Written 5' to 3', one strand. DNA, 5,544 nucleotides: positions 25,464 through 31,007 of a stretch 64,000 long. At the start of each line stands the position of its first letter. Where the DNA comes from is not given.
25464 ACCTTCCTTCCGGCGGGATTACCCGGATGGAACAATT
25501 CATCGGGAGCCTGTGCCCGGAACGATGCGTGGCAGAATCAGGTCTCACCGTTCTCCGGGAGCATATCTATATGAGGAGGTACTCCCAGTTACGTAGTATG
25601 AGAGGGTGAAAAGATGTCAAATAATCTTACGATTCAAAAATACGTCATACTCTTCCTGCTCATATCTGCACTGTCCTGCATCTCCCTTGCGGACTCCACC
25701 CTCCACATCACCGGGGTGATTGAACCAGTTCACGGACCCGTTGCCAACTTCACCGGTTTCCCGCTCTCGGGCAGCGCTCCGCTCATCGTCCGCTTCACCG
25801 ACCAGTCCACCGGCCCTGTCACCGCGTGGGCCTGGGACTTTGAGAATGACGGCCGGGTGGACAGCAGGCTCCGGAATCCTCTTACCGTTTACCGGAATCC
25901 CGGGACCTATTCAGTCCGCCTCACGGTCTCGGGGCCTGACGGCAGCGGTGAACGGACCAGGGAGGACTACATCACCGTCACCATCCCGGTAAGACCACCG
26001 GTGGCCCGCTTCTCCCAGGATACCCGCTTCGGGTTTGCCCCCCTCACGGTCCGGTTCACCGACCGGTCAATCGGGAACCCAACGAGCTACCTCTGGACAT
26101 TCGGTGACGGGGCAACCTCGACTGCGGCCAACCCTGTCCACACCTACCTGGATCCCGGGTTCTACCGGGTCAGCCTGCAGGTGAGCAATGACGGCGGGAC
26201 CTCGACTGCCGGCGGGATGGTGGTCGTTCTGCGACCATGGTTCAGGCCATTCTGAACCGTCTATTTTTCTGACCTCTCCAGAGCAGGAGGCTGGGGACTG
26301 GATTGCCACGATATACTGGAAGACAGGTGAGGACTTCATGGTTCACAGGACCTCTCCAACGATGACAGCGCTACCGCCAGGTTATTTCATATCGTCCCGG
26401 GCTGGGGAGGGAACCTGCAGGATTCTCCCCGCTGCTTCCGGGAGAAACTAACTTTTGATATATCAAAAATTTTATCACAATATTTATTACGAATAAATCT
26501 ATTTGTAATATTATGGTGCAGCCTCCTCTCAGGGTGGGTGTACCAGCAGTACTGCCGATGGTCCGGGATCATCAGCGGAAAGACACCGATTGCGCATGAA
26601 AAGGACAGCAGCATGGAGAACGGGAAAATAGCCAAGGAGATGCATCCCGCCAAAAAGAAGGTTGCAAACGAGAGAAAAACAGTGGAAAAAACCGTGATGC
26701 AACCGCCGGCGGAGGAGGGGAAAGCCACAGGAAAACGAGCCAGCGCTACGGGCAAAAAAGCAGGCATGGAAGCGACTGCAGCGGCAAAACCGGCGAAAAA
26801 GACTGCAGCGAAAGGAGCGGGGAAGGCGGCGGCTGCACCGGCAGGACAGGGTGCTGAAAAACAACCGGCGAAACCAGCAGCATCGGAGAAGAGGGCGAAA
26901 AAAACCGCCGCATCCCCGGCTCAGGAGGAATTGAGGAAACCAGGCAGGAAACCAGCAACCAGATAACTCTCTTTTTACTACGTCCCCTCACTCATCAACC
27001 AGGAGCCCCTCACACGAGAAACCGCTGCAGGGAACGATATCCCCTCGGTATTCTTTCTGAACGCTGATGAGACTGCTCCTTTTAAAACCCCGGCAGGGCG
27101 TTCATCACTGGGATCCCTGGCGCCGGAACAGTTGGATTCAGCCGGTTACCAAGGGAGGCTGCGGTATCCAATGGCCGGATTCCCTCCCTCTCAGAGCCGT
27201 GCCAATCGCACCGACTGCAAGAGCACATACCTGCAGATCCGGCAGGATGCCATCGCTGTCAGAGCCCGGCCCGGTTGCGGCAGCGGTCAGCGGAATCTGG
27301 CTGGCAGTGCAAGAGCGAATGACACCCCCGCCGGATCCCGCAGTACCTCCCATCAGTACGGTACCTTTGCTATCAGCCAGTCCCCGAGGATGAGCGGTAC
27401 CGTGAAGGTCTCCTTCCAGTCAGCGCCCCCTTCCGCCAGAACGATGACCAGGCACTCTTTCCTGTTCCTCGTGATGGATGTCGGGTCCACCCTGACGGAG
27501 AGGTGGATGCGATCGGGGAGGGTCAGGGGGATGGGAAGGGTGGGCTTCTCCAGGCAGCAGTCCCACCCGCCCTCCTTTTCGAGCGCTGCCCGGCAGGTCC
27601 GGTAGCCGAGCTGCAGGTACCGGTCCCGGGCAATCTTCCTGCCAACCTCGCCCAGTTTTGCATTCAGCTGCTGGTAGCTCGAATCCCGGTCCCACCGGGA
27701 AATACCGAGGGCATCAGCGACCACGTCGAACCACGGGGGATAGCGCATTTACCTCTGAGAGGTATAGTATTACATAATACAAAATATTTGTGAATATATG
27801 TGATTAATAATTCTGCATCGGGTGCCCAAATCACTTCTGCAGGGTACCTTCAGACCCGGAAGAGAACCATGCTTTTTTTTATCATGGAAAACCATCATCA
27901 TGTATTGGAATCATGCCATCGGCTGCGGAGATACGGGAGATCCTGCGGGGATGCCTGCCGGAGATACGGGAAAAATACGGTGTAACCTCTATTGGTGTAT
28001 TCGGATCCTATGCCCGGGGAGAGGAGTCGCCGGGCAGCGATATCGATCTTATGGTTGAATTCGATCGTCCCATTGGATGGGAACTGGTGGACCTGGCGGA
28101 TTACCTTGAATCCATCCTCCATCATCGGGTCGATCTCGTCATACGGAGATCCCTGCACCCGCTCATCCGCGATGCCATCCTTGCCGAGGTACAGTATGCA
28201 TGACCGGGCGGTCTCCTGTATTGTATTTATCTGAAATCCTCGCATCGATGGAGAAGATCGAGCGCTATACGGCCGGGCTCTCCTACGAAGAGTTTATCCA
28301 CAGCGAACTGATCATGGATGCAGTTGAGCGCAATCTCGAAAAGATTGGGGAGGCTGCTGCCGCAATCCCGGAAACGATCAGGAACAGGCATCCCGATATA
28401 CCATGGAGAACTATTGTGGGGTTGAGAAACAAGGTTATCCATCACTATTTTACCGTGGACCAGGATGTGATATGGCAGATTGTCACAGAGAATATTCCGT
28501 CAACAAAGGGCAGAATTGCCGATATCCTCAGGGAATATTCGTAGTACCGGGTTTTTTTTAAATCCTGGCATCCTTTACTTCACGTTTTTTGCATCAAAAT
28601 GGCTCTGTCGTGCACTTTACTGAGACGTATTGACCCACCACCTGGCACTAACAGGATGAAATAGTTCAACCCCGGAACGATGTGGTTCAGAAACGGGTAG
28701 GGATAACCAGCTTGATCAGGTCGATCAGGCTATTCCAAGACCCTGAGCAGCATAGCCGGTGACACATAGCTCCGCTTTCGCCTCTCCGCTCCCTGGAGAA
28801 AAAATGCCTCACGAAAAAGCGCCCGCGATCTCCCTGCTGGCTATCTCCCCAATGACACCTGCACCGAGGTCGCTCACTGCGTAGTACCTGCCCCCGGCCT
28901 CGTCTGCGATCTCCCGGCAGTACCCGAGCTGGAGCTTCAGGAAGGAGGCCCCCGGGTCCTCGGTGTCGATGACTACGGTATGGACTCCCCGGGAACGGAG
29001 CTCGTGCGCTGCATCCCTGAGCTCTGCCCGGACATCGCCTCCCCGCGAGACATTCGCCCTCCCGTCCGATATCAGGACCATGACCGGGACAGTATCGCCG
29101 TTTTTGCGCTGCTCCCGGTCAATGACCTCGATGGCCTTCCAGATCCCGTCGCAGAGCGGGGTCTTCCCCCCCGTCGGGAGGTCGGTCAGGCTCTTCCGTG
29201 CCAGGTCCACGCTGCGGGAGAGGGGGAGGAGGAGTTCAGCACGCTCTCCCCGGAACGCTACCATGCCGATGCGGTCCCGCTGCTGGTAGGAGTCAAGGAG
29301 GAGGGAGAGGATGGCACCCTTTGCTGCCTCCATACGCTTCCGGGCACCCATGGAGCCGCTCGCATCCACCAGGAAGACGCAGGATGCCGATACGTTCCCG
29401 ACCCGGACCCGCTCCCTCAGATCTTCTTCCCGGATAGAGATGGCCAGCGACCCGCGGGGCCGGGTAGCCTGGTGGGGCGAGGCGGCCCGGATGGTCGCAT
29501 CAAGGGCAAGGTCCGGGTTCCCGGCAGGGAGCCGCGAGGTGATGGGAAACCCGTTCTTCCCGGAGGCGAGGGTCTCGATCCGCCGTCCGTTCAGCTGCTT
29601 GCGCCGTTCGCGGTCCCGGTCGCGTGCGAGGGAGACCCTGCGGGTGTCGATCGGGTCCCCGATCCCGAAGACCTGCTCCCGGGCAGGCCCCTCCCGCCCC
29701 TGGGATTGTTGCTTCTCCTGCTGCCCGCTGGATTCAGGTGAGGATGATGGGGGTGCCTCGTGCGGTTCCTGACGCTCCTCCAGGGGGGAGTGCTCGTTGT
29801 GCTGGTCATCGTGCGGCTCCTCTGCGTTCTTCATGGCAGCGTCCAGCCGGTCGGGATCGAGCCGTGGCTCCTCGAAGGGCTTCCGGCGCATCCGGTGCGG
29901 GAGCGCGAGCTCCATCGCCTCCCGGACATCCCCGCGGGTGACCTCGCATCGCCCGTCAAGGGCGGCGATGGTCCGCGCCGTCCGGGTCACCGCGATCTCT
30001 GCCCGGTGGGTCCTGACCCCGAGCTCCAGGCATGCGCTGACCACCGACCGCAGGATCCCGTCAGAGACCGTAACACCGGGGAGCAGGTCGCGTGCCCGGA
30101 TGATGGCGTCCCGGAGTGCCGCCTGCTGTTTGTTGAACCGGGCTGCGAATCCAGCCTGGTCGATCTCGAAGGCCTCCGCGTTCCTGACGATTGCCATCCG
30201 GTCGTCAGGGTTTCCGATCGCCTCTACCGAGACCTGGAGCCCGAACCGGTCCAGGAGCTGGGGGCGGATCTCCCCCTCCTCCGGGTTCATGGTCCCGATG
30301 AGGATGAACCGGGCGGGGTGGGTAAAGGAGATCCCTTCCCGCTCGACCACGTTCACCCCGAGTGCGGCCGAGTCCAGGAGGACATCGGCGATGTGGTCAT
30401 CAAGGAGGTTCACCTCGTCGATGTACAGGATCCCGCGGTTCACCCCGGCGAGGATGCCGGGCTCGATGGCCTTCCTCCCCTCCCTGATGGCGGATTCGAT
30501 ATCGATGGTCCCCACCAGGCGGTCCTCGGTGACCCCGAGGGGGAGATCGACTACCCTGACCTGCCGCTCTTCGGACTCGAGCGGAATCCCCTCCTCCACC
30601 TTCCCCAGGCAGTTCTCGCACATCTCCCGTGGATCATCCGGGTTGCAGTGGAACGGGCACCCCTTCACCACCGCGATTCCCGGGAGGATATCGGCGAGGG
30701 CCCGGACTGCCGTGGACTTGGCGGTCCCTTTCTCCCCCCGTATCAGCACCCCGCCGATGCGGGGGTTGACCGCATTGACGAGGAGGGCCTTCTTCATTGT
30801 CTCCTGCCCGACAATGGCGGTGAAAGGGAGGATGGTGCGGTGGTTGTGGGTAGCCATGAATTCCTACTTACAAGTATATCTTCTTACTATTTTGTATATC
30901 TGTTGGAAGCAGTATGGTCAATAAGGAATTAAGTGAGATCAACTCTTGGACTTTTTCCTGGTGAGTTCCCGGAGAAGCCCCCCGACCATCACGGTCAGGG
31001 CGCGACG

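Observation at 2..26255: A 26-kb island of surface proteins built from two recurring, always-paired uncharacterised modules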

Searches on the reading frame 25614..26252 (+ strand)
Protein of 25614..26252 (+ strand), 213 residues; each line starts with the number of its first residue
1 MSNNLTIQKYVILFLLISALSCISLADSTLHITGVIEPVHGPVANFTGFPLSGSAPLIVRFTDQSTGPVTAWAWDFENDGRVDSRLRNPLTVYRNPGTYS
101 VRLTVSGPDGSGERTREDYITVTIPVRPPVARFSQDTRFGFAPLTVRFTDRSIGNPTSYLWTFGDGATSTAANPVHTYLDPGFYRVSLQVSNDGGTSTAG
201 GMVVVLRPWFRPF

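Call 4: search_protein_families(library=pfam, proteins=[window:25614-26252:+], max_evalue=0.01)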
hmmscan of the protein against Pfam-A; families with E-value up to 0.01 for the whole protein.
window:25614-26252:+ (213 aa): 2 families
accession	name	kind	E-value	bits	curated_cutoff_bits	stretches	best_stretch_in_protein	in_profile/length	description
PF18911.6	PKD_4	-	5.4e-32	110.1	27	2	129-199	4-77/85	PKD domain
PF00801.26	PKD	-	7.3e-22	77.6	23.5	2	142-200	13-75/80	PKD domain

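Call 6: search_protein_families(library=ncbifam, proteins=[window:25614-26252:+], max_evalue=0.01)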
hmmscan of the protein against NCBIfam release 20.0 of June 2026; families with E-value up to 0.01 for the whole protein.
window:25614-26252:+ (213 aa): 2 families
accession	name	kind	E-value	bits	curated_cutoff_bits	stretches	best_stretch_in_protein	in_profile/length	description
TIGR00864.1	PCC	subfamily_domain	7.4e-10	35.9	1861.4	1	72-207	1340-1476/2700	polycystin cation channel protein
TIGR03769.1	P_ac_wall_RPT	domain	0.0011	19.5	30.9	0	92-121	8-38/41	TIGR03769 domain-containing protein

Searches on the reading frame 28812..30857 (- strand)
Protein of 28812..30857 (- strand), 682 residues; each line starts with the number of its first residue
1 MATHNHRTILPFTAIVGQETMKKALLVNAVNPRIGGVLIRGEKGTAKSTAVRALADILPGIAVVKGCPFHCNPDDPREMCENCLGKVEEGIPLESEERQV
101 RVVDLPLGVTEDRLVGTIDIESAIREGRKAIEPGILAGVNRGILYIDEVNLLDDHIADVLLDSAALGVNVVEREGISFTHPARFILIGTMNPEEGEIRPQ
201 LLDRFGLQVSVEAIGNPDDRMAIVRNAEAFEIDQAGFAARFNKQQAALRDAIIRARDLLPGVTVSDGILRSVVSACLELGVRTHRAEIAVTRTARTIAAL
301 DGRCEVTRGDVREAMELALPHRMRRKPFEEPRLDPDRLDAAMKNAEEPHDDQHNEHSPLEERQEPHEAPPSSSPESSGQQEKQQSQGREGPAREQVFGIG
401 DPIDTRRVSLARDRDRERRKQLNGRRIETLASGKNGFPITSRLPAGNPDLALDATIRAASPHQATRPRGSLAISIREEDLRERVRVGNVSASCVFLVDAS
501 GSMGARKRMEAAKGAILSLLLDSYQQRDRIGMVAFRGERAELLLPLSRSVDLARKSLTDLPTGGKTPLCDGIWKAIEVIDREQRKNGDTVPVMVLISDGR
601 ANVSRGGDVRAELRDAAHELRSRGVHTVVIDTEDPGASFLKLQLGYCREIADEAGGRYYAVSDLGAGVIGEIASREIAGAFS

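Call 41: search_protein_families(library=pfam, proteins=[window:28812-30857:-], max_evalue=0.00001)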
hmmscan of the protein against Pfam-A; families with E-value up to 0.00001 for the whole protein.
window:28812-30857:- (682 aa): 5 families
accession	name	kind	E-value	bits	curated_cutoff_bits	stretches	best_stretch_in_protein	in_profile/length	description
PF17863.7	AAA_lid_2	-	2.3e-18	66.1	22.7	1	271-338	3-71/74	AAA lid domain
PF13519.12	VWA_2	-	1.6e-14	54.9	27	1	494-599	2-106/107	von Willebrand factor type A domain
PF00092.34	VWA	-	5.2e-11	43.5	23.8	1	494-664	3-165/174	von Willebrand factor type A domain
PF01078.27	Mg_chelatase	-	4.6e-10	39.7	20.3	1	124-192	90-158/207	Magnesium chelatase, subunit ChlI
PF07728.20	AAA_5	-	3.1e-09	37.4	22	0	97-205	25-139/139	AAA domain (dynein-related subfamily)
